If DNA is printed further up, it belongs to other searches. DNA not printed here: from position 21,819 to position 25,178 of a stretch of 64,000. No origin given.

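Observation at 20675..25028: MotA-less pair of MotB-like proteins translationally coupled to a 1019-aa secreted TolA-like/TPR protein: candidate uncharacterised periplasmic motor module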

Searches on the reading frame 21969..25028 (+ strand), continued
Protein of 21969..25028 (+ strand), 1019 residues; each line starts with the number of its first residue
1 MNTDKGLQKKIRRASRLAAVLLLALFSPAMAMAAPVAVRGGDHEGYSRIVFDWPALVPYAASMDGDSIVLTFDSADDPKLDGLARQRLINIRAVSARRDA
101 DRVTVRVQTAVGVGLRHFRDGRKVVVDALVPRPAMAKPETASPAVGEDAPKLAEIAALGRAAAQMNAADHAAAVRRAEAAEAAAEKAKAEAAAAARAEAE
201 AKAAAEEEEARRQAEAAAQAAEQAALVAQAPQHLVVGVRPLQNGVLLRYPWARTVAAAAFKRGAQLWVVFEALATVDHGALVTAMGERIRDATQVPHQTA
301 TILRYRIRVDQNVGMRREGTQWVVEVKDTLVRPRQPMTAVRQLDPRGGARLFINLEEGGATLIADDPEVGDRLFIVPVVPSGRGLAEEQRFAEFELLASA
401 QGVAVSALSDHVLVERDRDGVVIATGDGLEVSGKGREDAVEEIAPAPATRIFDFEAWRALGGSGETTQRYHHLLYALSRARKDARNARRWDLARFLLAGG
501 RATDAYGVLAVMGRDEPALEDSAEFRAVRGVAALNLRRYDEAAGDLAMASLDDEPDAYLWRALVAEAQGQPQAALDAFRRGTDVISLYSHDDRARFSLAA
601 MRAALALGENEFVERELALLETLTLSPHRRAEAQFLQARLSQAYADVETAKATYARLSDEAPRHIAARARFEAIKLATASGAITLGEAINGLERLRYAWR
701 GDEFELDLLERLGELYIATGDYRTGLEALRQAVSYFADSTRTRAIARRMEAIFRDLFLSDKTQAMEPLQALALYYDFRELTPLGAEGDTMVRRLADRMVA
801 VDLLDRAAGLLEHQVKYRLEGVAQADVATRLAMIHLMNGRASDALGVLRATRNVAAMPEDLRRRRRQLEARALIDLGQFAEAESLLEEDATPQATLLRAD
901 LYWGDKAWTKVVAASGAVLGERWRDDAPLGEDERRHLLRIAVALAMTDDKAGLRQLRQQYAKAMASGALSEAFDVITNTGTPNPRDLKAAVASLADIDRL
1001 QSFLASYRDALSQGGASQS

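Call 40: get_annotated_region(hit=H2, flank=12000)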
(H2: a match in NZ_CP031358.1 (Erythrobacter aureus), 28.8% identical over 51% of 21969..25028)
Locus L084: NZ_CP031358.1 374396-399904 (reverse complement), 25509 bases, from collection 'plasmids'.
description: Erythrobacter aureus strain YH-07 plasmid unnamed, complete sequence
organism: Erythrobacter aureus (NCBI taxid 2182384)
taxonomy: Bacteria; Pseudomonadota; Alphaproteobacteria; Sphingomonadales; Erythrobacteraceae; Erythrobacter; Erythrobacter aureus
host: -; source: marine sediment; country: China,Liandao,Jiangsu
typing (MOB-suite, as given by PLSDB): non-mobilizable
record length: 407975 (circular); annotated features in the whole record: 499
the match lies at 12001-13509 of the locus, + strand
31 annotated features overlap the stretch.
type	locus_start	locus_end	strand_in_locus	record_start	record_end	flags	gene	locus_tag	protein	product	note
CDS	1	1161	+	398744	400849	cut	flhA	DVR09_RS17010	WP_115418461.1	flagellar biosynthesis protein FlhA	GO:0001539 - cilium or flagellum-dependent cell motility [Evidence IEA]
CDS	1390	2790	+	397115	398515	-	-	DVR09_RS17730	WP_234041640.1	flagellar hook-length control protein FliK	-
CDS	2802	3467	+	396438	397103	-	-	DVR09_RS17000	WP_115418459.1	flagellar hook assembly protein FlgD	-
CDS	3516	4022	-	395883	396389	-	-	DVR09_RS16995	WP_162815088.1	hypothetical protein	-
CDS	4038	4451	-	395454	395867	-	-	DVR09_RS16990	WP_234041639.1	hypothetical protein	-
CDS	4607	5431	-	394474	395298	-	-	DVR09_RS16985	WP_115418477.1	flagellin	-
CDS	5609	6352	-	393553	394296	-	flgH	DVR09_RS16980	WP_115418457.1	flagellar basal body L-ring protein FlgH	GO:0071973 - bacterial-type flagellum-dependent cell motility [Evidence IEA]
CDS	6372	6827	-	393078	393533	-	flgA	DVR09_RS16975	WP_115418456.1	flagellar basal body P-ring formation chaperone FlgA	GO:0001539 - cilium or flagellum-dependent cell motility [Evidence IEA]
CDS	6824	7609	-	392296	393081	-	flgG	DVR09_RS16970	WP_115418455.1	flagellar basal-body rod protein FlgG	GO:0071973 - bacterial-type flagellum-dependent cell motility [Evidence IEA]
CDS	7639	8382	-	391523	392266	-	-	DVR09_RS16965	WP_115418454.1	flagellar hook basal-body protein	-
CDS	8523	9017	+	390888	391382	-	-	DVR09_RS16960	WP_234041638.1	flagellar basal body-associated FliL family protein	GO:0071973 - bacterial-type flagellum-dependent cell motility [Evidence IEA]; GO:0006935 - chemotaxis [Evidence IEA]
CDS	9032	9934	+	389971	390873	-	fliM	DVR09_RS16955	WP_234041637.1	flagellar motor switch protein FliM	GO:0001539 - cilium or flagellum-dependent cell motility [Evidence IEA]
CDS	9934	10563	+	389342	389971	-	-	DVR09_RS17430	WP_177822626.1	DUF6468 domain-containing protein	-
CDS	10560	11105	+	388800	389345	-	-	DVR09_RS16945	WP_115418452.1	hypothetical protein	-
CDS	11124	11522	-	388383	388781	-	-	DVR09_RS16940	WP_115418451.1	flagellar basal body-associated FliL family protein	-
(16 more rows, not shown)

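Call 41: get_annotated_region(hit=H3, flank=12000)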
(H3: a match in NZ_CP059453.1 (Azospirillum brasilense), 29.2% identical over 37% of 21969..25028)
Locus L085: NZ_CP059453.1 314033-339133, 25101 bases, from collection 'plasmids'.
description: Azospirillum brasilense strain 2020WEIHUA_K plasmid unnamed4, complete sequence
organism: Azospirillum brasilense (NCBI taxid 192)
taxonomy: Bacteria; Pseudomonadota; Alphaproteobacteria; Rhodospirillales; Azospirillaceae; Azospirillum; Azospirillum brasilense
host: -; source: Prokaryotes,soil; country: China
typing (MOB-suite, as given by PLSDB): non-mobilizable
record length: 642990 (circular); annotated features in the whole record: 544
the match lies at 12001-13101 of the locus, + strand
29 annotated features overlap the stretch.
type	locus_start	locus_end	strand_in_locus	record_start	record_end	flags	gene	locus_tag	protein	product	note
CDS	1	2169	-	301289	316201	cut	-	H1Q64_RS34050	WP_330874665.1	Calx-beta domain-containing protein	GO:0007154 - cell communication [Evidence IEA]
CDS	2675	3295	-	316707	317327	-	-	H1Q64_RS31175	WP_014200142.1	NapC/NirT family cytochrome c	-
CDS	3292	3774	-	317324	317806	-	-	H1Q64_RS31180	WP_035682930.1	nitrate reductase cytochrome c-type subunit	-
CDS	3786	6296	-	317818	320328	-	napA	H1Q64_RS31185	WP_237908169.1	nitrate reductase catalytic subunit NapA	-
CDS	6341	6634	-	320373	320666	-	-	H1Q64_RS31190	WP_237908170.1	chaperone NapD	-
CDS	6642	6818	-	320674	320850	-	-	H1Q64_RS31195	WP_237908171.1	periplasmic nitrate reductase, NapE protein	-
CDS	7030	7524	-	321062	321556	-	-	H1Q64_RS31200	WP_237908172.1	hypothetical protein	-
CDS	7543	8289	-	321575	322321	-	flgH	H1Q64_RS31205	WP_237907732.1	flagellar basal body L-ring protein FlgH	GO:0071973 - bacterial-type flagellum-dependent cell motility [Evidence IEA]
CDS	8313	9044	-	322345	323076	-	flgA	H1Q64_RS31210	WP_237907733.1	flagellar basal body P-ring formation chaperone FlgA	GO:0001539 - cilium or flagellum-dependent cell motility [Evidence IEA]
CDS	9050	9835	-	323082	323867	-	flgG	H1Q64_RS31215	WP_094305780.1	flagellar basal-body rod protein FlgG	GO:0071973 - bacterial-type flagellum-dependent cell motility [Evidence IEA]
CDS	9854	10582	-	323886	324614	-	flgF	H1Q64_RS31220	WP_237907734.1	flagellar basal-body rod protein FlgF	GO:0001539 - cilium or flagellum-dependent cell motility [Evidence IEA]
CDS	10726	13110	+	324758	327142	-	-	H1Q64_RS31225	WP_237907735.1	tetratricopeptide repeat protein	-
CDS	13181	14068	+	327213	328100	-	motA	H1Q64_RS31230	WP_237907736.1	flagellar motor stator protein MotA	-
CDS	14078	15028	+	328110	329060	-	-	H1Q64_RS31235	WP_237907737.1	flagellar motor protein MotB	-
CDS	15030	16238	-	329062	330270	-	-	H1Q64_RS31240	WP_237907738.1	arabinose transporter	GO:0055085 - transmembrane transport [Evidence IEA]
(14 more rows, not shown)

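Call 68: search_solved_structures(query=A1, max_evalue=10, show_alignments=0)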
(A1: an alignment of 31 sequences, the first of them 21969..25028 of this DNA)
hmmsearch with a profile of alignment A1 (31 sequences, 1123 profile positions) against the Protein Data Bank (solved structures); distinct sequences matched with E-value up to 10: 54.
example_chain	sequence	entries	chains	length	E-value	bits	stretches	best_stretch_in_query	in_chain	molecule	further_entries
7obi_A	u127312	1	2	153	5.5e-07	31.1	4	810-843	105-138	CTPR-rv4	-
2wqh_A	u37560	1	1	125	9.2e-07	30.4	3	814-848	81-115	CTPR3Y3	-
9gzg_A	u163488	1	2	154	6.4e-05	24.3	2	742-774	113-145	Engineered CTPR protein with glutamic acids for conductivity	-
4y6c_A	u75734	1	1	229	0.00041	21.6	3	576-622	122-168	ANSERINA PUTATIVE KINESIN LIGHT chain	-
6y4l_A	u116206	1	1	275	0.0005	21.3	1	671-838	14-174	ER membrane protein complex subunit 2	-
8bu0_A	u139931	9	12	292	0.00054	21.2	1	720-780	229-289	Consensus tetratricopeptide repeat protein | Crystal structure of an 8-repeat consensus TPR superhelix with Zinc. | Monomer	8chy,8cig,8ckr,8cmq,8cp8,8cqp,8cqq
8eoi_B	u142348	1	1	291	0.00059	21.1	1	671-838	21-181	ER membrane protein complex subunit 2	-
6ww7_B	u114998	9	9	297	0.00062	21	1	671-838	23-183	ER membrane protein complex subunit 2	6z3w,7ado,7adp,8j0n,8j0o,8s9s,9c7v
2yhc_A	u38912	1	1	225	0.0012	20.1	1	670-873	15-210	UPF0169 LIPOPROTEIN YFIO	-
5ljo_D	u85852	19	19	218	0.0015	19.8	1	670-873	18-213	Outer membrane protein assembly factor BamD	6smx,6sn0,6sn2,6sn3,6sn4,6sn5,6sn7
3q5m_A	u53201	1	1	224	0.0015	19.7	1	670-873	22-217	UPF0169 lipoprotein yfiO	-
8spr_D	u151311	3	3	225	0.0016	19.7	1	670-873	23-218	Outer membrane protein assembly factor BamD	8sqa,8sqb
28jl_D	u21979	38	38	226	0.0016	19.7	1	670-873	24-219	Outer membrane protein assembly factor BamD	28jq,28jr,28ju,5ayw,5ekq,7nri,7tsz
3tgo_A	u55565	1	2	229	0.0017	19.6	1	670-873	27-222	UPF0169 lipoprotein yfiO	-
5d0o_D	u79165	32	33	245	0.0021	19.3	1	670-873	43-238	Outer membrane protein assembly factor BamD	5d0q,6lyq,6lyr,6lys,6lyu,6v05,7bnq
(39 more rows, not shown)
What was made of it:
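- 22074..22358 (+): C: AMIN-like beta domain (about residues 36-130). Weak profile match to the PilQ N-terminal region, E 0.06 (call 68).
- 23377..24998 (+): C: TPR-like helical region (about residues 470-1010) with the family signatures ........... and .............. Profile matches to TPR proteins and BamD in the PDB (call 68).
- On MotK / CC_2058 (PflA-like AMIN-TPR flagellar protein): protein C: Weak PilQ match, E 0.06 (call 68). TPR proteins are matched in the PDB (call 68).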

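Call 77: search_protein_families(library=pfam, alignment_id=A1, max_evalue=0.01)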
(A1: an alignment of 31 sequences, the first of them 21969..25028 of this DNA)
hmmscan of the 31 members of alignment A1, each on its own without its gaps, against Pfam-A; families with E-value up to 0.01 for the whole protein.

A. member 1, window:21969-25028:+ (1019 aa): 3 families
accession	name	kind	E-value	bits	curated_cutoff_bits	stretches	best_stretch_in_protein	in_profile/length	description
PF00515.34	TPR_1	-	7.7e-05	22.8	27.8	0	555-580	1-26/34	Tetratricopeptide repeat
PF13181.12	TPR_8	-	0.00026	21.3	25.7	0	708-735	3-30/34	Tetratricopeptide repeat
PF13432.12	TPR_16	-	0.0035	18.2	32.7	1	529-580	3-56/65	Tetratricopeptide repeat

B. families by the number of members that match (of 31 scanned): 21 families
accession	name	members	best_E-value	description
PF24837.1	AMIN-like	14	4.5e-07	AMIN-like domain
PF07719.23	TPR_2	13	5.5e-16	Tetratricopeptide repeat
PF14559.12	TPR_19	11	1.9e-12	Tetratricopeptide repeat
PF00515.34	TPR_1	10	1.1e-09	Tetratricopeptide repeat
PF12895.13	ANAPC3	9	1.1e-07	Anaphase-promoting complex, cyclosome, subunit 3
PF13432.12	TPR_16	8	1e-16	Tetratricopeptide repeat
PF13174.12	TPR_6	8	3.1e-07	Tetratricopeptide repeat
PF13428.12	TPR_14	8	3.5e-07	Tetratricopeptide repeat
PF13181.12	TPR_8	5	6e-11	Tetratricopeptide repeat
PF13424.12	TPR_12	5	6.2e-08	Tetratricopeptide repeat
PF13176.12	TPR_7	3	7.2e-05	Tetratricopeptide repeat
PF09976.15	TPR_21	3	0.00026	Tetratricopeptide repeat-like domain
PF25058.1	ARM_TT21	3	0.0013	Tetratricopeptide repeat protein 21 ARM repeat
PF13414.12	TPR_11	2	0.00012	TPR repeat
PF11741.13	AMIN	2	0.0015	AMIN domain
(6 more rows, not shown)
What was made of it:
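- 23377..24998 (+): Family hits to many TPR models (call 77).
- On MotK / CC_2058 (PflA-like AMIN-TPR flagellar protein): protein C: 14/31 family members hit AMIN-like and 2/31 hit AMIN (call 77). Many TPR models hit across the family (call 77).
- Checked: The N-terminal beta domain of C is AMIN-like: 14/31 relatives hit PF24837 and 2/31 hit PF11741 (call 77).
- AMIN-like hits in 14/31 relatives and TPR hits throughout the family (call 77). The window's C is below threshold for AMIN models (call 77).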

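Call 99: search_protein_families(library=padloc, proteins=[window:21969-25028:+], max_evalue=0.01)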
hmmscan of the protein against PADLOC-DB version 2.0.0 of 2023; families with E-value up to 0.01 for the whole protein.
window:21969-25028:+ (1019 aa): 0 families
